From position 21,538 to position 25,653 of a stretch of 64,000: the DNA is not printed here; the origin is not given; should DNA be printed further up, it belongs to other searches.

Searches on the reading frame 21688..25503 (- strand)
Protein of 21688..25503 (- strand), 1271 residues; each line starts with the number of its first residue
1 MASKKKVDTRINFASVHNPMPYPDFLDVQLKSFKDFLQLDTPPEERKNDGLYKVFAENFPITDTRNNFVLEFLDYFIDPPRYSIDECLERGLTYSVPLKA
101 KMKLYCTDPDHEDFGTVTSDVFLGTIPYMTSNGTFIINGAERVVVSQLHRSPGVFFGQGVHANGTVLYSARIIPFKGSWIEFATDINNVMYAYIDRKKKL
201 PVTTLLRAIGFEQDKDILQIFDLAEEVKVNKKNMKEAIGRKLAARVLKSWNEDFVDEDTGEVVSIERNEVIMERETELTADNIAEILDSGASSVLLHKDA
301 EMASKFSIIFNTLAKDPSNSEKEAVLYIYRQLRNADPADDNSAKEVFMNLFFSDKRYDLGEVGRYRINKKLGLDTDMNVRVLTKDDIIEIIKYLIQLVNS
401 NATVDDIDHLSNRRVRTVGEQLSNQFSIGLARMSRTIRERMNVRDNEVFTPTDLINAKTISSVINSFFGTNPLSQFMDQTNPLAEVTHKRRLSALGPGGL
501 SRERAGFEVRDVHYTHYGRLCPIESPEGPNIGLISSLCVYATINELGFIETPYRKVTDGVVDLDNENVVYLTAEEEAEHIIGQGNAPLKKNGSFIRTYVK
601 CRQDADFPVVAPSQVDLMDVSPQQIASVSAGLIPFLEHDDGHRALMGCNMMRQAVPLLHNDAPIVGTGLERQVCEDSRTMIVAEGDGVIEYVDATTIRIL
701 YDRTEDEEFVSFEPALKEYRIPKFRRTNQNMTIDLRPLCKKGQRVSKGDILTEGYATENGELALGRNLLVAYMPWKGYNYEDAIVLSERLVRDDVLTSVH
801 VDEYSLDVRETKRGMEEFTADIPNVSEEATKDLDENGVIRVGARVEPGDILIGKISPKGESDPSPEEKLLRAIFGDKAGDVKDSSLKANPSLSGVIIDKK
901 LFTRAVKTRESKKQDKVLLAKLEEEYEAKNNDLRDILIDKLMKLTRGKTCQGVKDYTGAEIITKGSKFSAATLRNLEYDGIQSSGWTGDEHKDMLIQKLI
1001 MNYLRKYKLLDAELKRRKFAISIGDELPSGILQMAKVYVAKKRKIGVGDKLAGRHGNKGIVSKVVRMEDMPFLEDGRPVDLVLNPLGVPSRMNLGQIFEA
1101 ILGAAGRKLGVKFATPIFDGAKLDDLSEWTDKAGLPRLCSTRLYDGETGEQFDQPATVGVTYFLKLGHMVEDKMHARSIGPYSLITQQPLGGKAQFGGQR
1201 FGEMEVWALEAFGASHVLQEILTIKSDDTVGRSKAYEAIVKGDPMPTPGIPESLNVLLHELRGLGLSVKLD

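Call 8: search_protein_families(library=pfam, proteins=[window:21688-25503:-])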
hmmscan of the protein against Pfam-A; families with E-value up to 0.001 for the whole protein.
window:21688-25503:- (1271 aa): 6 families
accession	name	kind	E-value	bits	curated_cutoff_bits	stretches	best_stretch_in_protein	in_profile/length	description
PF00562.33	RNA_pol_Rpb2_6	-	8.2e-121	404.1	23.4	1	683-1195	2-373/373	RNA polymerase Rpb2, domain 6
PF04561.19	RNA_pol_Rpb2_2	-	1.6e-31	109.9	21.7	2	297-416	75-190/190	RNA polymerase Rpb2, domain 2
PF04565.21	RNA_pol_Rpb2_3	-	5e-28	97.5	21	1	475-543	1-68/68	RNA polymerase Rpb2, domain 3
PF10385.14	RNA_pol_Rpb2_45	-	1.9e-24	85.9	28.2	1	553-621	1-66/66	RNA polymerase beta subunit external 1 domain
PF04560.25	RNA_pol_Rpb2_7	-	5.1e-24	84.9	32.1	1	1197-1270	1-84/87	RNA polymerase Rpb2, domain 7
PF04563.20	RNA_pol_Rpb2_1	-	4.5e-20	72.5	28.2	1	27-462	4-203/203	RNA polymerase beta subunit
